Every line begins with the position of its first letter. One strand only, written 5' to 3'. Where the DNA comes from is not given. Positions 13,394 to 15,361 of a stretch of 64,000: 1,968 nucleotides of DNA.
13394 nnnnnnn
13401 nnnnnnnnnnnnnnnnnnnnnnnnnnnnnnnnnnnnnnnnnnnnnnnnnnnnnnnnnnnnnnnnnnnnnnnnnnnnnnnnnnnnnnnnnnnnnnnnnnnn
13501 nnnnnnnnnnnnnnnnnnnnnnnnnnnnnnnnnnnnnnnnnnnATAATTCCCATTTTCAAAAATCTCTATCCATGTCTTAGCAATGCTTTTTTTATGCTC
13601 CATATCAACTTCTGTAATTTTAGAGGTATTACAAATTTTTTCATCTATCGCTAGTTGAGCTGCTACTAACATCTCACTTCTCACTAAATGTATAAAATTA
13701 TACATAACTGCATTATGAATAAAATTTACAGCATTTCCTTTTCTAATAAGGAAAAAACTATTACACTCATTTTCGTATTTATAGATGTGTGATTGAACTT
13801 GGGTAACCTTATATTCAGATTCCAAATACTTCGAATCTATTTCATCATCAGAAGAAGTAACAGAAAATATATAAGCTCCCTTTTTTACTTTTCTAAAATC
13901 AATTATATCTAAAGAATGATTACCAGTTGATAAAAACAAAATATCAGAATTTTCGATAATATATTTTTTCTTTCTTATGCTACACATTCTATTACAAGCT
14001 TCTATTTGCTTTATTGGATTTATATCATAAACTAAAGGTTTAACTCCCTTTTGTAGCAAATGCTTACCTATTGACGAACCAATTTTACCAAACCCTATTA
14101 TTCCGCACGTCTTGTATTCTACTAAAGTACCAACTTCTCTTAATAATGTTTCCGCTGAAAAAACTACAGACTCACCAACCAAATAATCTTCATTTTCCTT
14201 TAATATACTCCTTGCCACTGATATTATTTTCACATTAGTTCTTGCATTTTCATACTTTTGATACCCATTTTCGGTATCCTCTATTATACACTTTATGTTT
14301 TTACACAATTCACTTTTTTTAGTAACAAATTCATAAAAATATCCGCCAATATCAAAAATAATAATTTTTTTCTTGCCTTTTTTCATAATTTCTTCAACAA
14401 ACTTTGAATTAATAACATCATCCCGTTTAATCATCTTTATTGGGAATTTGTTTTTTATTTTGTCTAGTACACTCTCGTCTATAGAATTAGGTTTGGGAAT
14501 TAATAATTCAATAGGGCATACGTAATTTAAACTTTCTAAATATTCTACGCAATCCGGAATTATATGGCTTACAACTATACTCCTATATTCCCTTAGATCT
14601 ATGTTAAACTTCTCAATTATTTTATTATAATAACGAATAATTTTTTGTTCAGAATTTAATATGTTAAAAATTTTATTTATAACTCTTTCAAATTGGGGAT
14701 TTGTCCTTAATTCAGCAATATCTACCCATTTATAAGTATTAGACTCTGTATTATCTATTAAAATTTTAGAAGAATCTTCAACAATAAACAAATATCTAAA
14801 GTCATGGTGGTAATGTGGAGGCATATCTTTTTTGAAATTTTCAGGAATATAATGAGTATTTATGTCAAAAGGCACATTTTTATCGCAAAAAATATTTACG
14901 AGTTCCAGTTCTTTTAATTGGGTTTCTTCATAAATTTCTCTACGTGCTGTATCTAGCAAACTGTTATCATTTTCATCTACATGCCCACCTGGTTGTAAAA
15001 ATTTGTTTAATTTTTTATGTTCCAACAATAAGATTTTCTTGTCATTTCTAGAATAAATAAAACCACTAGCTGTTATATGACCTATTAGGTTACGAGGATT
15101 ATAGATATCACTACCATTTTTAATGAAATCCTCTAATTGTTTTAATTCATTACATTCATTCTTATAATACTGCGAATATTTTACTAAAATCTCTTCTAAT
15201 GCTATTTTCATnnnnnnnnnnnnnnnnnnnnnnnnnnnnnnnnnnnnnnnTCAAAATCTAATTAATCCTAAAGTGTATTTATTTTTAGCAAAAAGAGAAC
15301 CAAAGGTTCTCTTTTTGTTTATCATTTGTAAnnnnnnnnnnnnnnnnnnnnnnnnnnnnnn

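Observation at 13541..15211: Unusual fusion: Nudix hydrolase + full-length divergent S-adenosylhomocysteine-hydrolase-like fold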

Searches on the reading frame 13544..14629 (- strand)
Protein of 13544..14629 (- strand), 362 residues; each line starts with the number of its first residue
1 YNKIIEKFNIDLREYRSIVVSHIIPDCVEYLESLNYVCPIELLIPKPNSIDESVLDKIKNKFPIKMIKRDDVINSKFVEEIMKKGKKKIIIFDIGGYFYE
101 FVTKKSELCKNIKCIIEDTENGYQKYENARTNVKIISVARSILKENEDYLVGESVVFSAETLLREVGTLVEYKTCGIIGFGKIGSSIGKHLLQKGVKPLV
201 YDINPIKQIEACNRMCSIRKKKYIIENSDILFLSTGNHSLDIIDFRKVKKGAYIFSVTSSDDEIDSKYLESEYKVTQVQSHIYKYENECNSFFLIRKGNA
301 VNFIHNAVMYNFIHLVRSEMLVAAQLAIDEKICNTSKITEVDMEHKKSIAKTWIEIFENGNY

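Call 58: search_protein_representatives(protein=window:13544-14629:-)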
Query: 362 residues. Proteins with E-value up to 0.001 (for the whole library): 1465; up to 1e-10: 731; up to 1e-30: 301. The best 150 are listed.
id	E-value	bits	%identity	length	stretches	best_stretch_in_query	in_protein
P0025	3.6e-117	407.8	54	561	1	1-358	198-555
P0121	3.6e-92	325.5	45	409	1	7-355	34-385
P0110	8.1e-89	314.5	46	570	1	1-358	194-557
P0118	2.9e-86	306.1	45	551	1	14-358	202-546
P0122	1.9e-85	303.4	44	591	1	12-357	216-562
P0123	9.5e-85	301.1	49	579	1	1-357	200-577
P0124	1.4e-82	294.0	44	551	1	1-359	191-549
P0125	6.6e-82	291.8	41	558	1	1-356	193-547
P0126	7.0e-81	288.4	43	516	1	2-359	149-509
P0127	2.2e-80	286.8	44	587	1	15-330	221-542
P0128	6.5e-79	281.9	43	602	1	17-340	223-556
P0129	7.4e-79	281.8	41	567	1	12-358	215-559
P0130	3.0e-77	276.5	41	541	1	16-356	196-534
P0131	9.1e-77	274.9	45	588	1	14-332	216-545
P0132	6.1e-73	262.3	37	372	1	6-358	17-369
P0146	7.9e-67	242.2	39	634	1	10-360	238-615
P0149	5.5e-66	239.4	44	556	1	14-358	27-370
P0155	1.1e-63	231.9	38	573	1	17-360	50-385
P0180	3.3e-57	210.6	36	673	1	15-357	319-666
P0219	6.6e-50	186.6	39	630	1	6-359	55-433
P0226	1.6e-48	182.0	38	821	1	2-358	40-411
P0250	1.6e-45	172.2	33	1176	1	3-358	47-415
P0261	7.8e-45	169.9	35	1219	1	15-359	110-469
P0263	8.0e-45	169.9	32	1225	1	3-358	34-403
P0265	1.2e-44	169.3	36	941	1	8-358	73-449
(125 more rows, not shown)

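Call 59: search_protein_families(library=pfam, proteins=[P0226, P0250, P0261, P0263, P0265, P0219, P0180, P0149, P0155, P0146], max_evalue=0.001)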
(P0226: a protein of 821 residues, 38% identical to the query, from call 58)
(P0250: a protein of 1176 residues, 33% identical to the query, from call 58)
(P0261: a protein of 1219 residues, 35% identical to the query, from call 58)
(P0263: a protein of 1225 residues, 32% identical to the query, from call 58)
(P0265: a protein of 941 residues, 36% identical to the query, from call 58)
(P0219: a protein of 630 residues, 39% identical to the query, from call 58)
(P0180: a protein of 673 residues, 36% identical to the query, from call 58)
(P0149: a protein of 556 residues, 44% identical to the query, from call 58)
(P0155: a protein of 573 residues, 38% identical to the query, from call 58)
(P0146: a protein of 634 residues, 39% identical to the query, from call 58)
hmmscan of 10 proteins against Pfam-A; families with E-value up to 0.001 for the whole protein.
P0226 (821 aa): 2 families
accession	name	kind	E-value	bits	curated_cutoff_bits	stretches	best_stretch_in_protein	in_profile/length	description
PF00670.27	AdoHcyase_NAD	-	3.2e-12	47.3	27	1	209-357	11-158/162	S-adenosyl-L-homocysteine hydrolase, NAD binding domain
PF01488.26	Shikimate_DH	-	0.00024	21.7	24.3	0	224-291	13-86/138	Shikimate / quinate 5-dehydrogenase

P0250 (1176 aa): 8 families
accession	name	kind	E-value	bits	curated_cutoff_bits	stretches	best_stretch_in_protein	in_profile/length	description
PF00670.27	AdoHcyase_NAD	-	7.6e-12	46.1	27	1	230-355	24-152/162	S-adenosyl-L-homocysteine hydrolase, NAD binding domain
PF25000.1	DUF7779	-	6.1e-06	26.8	27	1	686-752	9-94/95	Domain of unknown function (DUF7779)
PF13401.12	AAA_22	-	7e-06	26.8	27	1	467-547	8-95/130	AAA domain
PF00931.28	NB-ARC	-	1e-05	25.4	23.5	1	466-574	20-139/248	NB-ARC domain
PF02254.24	TrkA_N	-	0.00063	20.5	23.8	0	232-276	1-44/116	TrkA-N domain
PF01637.24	ATPase_2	-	0.00063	20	33.2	0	460-568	16-140/225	ATPase domain predominantly from Archaea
PF13191.12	AAA_16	-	0.00094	20.2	32.6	0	444-498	4-63/167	AAA ATPase domain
PF02826.25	2-Hacid_dh_C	-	0.00094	19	25.1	0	226-293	33-99/178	D-isomer specific 2-hydroxyacid dehydrogenase, NAD binding domain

P0261 (1219 aa): 5 families
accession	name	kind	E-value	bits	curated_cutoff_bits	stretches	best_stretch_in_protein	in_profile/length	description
PF00670.27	AdoHcyase_NAD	-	6.5e-13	49.5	27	1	279-413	23-157/162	S-adenosyl-L-homocysteine hydrolase, NAD binding domain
PF25000.1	DUF7779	-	2.7e-06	28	27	1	743-811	7-94/95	Domain of unknown function (DUF7779)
PF00931.28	NB-ARC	-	3.4e-05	23.7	23.5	1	523-631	22-138/248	NB-ARC domain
PF01488.26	Shikimate_DH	-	0.00034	21.1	24.3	0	279-348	12-85/138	Shikimate / quinate 5-dehydrogenase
PF02254.24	TrkA_N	-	0.0006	20.6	23.8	0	282-356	1-74/116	TrkA-N domain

P0263 (1225 aa): 7 families
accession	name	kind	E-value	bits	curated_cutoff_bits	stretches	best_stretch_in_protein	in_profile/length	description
PF00670.27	AdoHcyase_NAD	-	1.4e-15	58.2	27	1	218-348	23-157/162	S-adenosyl-L-homocysteine hydrolase, NAD binding domain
PF02826.25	2-Hacid_dh_C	-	8.6e-07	28.9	25.1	1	219-300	37-124/178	D-isomer specific 2-hydroxyacid dehydrogenase, NAD binding domain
PF02254.24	TrkA_N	-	1.7e-06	28.8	23.8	1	221-263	2-44/116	TrkA-N domain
PF07991.19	KARI_N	-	2.9e-05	24.1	20.6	1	221-279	8-67/165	Acetohydroxy acid isomeroreductase, NADPH-binding domain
PF03446.21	NAD_binding_2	-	7.6e-05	23.2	21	1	222-305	4-95/161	NAD binding domain of 6-phosphogluconate dehydrogenase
PF03807.23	F420_oxidored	-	0.00013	22.9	21.6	1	222-281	4-68/94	NADP oxidoreductase coenzyme F420-dependent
PF03721.20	UDPG_MGDP_dh_N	-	0.00043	20.3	27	1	221-302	4-83/187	UDP-glucose/GDP-mannose dehydrogenase family, NAD binding domain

P0265 (941 aa): 4 families
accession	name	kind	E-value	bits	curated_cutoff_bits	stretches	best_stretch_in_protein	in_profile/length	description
PF00670.27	AdoHcyase_NAD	-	1.5e-09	38.6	27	1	252-391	24-156/162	S-adenosyl-L-homocysteine hydrolase, NAD binding domain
PF02826.25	2-Hacid_dh_C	-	2.5e-05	24.2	25.1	1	241-315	26-99/178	D-isomer specific 2-hydroxyacid dehydrogenase, NAD binding domain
PF02254.24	TrkA_N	-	0.00023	21.9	23.8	1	256-294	3-40/116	TrkA-N domain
PF01488.26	Shikimate_DH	-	0.00032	21.2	24.3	0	242-285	5-46/138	Shikimate / quinate 5-dehydrogenase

P0219 (630 aa): 7 families
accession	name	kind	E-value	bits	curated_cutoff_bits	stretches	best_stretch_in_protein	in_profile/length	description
PF00670.27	AdoHcyase_NAD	-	2.2e-14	54.4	27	1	232-376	19-157/162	S-adenosyl-L-homocysteine hydrolase, NAD binding domain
PF02826.25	2-Hacid_dh_C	-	1.8e-08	34.4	25.1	1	238-301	37-99/178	D-isomer specific 2-hydroxyacid dehydrogenase, NAD binding domain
PF03807.23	F420_oxidored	-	8.9e-07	29.9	21.6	1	240-303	2-69/94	NADP oxidoreductase coenzyme F420-dependent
PF01488.26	Shikimate_DH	-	6.5e-06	26.7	24.3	1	238-306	13-88/138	Shikimate / quinate 5-dehydrogenase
PF07991.19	KARI_N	-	1.9e-05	24.8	20.6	1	239-299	6-66/165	Acetohydroxy acid isomeroreductase, NADPH-binding domain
PF02254.24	TrkA_N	-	2.1e-05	25.3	23.8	1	242-286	3-46/116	TrkA-N domain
PF03446.21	NAD_binding_2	-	0.00089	19.7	21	0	240-300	2-62/161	NAD binding domain of 6-phosphogluconate dehydrogenase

P0180 (673 aa): 2 families
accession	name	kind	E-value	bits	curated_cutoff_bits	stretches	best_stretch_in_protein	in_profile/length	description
PF00670.27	AdoHcyase_NAD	-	1.3e-13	51.8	27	1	469-613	11-157/162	S-adenosyl-L-homocysteine hydrolase, NAD binding domain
PF02826.25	2-Hacid_dh_C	-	5e-06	26.5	25.1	1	476-545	31-99/178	D-isomer specific 2-hydroxyacid dehydrogenase, NAD binding domain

P0149 (556 aa): 5 families
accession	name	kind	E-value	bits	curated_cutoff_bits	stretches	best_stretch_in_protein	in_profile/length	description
PF00293.34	NUDIX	-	1.4e-14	54.7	21.1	1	421-536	4-116/134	NUDIX domain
PF00670.27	AdoHcyase_NAD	-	1.1e-09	39.1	27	1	170-317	10-158/162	S-adenosyl-L-homocysteine hydrolase, NAD binding domain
PF02826.25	2-Hacid_dh_C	-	1.7e-06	28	25.1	1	178-265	31-123/178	D-isomer specific 2-hydroxyacid dehydrogenase, NAD binding domain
PF02882.25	THF_DHG_CYH_C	-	7.5e-05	22.5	27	1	164-265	17-104/160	Tetrahydrofolate dehydrogenase/cyclohydrolase, NAD(P)-binding domain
PF13241.12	NAD_binding_7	-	0.0007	20.6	22.1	0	181-263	5-87/104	Putative NAD(P)-binding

P0155 (573 aa): 4 families
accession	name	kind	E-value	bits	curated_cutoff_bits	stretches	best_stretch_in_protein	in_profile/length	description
PF00670.27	AdoHcyase_NAD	-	5.5e-15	56.3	27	1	188-331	11-157/162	S-adenosyl-L-homocysteine hydrolase, NAD binding domain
PF00293.34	NUDIX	-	1.5e-09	38.4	21.1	1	440-553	5-116/134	NUDIX domain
PF02826.25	2-Hacid_dh_C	-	7.2e-05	22.7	25.1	1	194-282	30-123/178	D-isomer specific 2-hydroxyacid dehydrogenase, NAD binding domain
PF02254.24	TrkA_N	-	0.00013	22.7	23.8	1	205-250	3-48/116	TrkA-N domain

P0146 (634 aa): 2 families
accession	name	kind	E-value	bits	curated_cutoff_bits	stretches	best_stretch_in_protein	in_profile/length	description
PF00670.27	AdoHcyase_NAD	-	6.4e-09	36.6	27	1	403-515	11-124/162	S-adenosyl-L-homocysteine hydrolase, NAD binding domain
PF02826.25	2-Hacid_dh_C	-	6.8e-06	26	25.1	1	412-499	33-125/178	D-isomer specific 2-hydroxyacid dehydrogenase, NAD binding domain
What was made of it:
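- Fused S-Nudix (P0149, P0155; call 59). S is fused to STAND NTPases (call 59).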

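Call 60: list_cluster_members(proteins=[P0250, P0261, P0263, P0265, P0226, P0219, P0180, P0146, P0149, P0001])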
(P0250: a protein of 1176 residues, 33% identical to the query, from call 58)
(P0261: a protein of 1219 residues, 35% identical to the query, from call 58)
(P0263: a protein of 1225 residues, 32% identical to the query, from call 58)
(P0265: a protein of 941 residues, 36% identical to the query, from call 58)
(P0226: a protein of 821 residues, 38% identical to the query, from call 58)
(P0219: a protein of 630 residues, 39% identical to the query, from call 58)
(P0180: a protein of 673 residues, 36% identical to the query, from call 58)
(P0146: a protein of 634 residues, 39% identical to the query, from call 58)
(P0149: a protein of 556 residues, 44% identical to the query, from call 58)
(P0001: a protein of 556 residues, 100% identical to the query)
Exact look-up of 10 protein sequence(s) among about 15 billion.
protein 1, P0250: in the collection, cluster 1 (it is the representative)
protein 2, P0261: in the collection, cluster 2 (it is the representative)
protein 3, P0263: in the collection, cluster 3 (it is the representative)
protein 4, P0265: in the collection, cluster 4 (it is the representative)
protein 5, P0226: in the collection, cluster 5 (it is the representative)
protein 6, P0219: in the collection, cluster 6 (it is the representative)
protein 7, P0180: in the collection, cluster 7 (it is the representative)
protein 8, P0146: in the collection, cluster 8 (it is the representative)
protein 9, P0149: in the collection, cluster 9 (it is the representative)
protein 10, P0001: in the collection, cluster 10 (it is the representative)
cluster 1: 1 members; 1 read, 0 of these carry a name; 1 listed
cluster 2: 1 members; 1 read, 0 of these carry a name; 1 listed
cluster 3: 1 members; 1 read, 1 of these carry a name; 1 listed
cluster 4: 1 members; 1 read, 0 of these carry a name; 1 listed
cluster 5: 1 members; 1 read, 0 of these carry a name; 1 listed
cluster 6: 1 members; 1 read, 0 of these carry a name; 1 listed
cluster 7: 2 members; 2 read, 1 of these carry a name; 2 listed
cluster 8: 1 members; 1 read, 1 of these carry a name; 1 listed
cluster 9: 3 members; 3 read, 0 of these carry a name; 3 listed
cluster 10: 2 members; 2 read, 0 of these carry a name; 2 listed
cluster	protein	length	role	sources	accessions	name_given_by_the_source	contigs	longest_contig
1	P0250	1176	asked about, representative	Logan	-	-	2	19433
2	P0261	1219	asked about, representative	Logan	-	-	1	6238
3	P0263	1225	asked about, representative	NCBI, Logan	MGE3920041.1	MAG: NAD(P)-dependent oxidoreductase [Gammaproteobacteria bacterium]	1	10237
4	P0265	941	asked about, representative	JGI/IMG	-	-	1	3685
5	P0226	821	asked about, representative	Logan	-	-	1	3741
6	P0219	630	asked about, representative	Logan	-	-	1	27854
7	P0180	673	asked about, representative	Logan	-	-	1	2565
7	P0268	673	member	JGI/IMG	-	adenosylhomocysteinase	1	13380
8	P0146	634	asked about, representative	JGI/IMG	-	S-adenosylhomocysteine hydrolase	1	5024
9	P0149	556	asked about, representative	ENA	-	-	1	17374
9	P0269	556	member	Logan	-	-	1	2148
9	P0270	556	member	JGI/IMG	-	-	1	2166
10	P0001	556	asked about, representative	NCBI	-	-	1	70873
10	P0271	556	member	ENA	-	-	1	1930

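Call 62: find_encoding_contigs(protein=P0271, flank=3000, max_places=4)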
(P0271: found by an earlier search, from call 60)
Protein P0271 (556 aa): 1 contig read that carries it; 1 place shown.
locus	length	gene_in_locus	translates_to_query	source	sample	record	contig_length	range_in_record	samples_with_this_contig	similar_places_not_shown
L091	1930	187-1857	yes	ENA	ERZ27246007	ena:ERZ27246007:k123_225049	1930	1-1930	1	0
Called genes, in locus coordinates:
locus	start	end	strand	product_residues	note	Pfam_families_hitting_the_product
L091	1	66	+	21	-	?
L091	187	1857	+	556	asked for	PF00293:NUDIX, PF02826:2-Hacid_dh_C, PF00670:AdoHcyase_NAD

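Call 67: find_encoding_contigs(protein=P0250, flank=8000, max_places=2)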
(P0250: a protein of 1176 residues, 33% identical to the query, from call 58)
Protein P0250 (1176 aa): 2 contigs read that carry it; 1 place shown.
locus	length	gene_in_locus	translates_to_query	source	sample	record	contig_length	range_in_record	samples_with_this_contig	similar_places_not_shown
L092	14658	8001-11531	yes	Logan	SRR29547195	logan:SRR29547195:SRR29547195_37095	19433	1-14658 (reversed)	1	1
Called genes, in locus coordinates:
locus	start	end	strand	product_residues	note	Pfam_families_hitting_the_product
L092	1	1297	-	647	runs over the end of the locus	PF22638:FlgK_D1, PF21158:flgK_1st_1, PF06429:Flg_bbr_C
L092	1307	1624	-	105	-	PF10135:Rod-binding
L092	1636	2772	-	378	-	PF02119:FlgI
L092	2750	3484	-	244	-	PF02107:FlgH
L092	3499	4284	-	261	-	PF00460:Flg_bb_rod, PF22692:LlgE_F_G_D1, PF06429:Flg_bbr_C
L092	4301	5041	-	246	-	PF22692:LlgE_F_G_D1, PF06429:Flg_bbr_C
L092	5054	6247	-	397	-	PF22692:LlgE_F_G_D1, PF07559:FlgE_D2, PF06429:Flg_bbr_C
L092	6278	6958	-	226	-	PF03963:FlgD, PF13861:FLgD_tudor, PF13860:FlgD_ig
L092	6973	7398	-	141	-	PF00460:Flg_bb_rod, PF06429:Flg_bbr_C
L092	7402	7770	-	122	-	-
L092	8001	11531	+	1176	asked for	PF00670:AdoHcyase_NAD, PF00931:NB-ARC (weak), PF13401:AAA_22 (faint), PF25000:DUF7779 (faint)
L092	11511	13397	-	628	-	PF02784:Orn_Arg_deC_N, PF17810:Arg_decarb_HB, PF17944:Arg_decarbox_C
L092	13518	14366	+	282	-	PF17284:Spermine_synt_N, PF01564:Spermine_synth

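Call 68: find_encoding_contigs(protein=P0263, flank=6000, max_places=2)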
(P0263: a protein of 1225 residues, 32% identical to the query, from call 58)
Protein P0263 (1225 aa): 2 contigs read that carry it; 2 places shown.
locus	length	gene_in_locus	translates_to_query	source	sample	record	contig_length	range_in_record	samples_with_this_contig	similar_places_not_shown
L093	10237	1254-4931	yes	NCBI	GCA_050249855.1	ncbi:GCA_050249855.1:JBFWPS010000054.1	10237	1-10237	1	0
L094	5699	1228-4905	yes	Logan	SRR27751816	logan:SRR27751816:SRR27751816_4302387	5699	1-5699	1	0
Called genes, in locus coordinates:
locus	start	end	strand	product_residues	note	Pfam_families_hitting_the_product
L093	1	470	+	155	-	PF01583:APS_kinase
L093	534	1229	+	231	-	PF01427:Peptidase_M15, PF02557:VanY (weak)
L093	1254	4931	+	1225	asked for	PF02254:TrkA_N (faint), PF00670:AdoHcyase_NAD, PF02826:2-Hacid_dh_C (weak)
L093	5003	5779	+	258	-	PF00196:GerE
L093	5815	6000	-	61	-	PF09391:DUF2000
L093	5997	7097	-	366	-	PF13309:HTH_22, PF02567:PhzC-PhzF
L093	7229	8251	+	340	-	PF00782:DSPc (weak)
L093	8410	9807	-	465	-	PF00324:AA_permease, PF13520:AA_permease_2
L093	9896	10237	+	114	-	?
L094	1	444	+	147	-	?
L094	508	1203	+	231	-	PF01427:Peptidase_M15, PF02557:VanY (weak)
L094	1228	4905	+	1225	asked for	PF02254:TrkA_N (faint), PF00670:AdoHcyase_NAD, PF02826:2-Hacid_dh_C (weak)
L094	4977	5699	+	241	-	?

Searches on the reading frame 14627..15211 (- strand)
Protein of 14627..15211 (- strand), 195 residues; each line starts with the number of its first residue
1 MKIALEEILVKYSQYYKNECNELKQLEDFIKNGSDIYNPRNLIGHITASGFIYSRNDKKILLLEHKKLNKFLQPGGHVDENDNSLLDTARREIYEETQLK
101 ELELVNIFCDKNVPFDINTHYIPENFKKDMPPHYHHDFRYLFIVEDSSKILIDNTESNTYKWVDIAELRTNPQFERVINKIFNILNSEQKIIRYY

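Call 70: search_solved_structures(query=window:14627-15211:-, max_evalue=0.01, show_alignments=2)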
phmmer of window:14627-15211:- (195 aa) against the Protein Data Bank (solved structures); distinct sequences matched with E-value up to 0.01: 7.
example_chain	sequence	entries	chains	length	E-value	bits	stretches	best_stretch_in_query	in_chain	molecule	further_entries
3fcm_A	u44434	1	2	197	3e-10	43.3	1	29-190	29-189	Hydrolase, NUDIX family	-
1jrk_A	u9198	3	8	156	2.2e-07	34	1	49-179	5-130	Nudix homolog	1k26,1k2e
3f6a_A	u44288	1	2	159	0.00034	23.6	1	42-170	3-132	Hydrolase, NUDIX family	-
2b06_A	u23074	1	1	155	0.00061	22.7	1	64-124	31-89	MutT/nudix family protein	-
3h95_A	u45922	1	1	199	0.002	21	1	44-101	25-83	Nucleoside diphosphate-linked moiety X motif 6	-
2o1c_A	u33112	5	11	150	0.0047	19.8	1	51-165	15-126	dATP pyrophosphohydrolase | Dihydroneopterin triphosphate diphosphatase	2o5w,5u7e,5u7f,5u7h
5lf8_A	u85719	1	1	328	0.01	18.8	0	54-149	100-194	Nucleoside diphosphate-linked moiety X motif 17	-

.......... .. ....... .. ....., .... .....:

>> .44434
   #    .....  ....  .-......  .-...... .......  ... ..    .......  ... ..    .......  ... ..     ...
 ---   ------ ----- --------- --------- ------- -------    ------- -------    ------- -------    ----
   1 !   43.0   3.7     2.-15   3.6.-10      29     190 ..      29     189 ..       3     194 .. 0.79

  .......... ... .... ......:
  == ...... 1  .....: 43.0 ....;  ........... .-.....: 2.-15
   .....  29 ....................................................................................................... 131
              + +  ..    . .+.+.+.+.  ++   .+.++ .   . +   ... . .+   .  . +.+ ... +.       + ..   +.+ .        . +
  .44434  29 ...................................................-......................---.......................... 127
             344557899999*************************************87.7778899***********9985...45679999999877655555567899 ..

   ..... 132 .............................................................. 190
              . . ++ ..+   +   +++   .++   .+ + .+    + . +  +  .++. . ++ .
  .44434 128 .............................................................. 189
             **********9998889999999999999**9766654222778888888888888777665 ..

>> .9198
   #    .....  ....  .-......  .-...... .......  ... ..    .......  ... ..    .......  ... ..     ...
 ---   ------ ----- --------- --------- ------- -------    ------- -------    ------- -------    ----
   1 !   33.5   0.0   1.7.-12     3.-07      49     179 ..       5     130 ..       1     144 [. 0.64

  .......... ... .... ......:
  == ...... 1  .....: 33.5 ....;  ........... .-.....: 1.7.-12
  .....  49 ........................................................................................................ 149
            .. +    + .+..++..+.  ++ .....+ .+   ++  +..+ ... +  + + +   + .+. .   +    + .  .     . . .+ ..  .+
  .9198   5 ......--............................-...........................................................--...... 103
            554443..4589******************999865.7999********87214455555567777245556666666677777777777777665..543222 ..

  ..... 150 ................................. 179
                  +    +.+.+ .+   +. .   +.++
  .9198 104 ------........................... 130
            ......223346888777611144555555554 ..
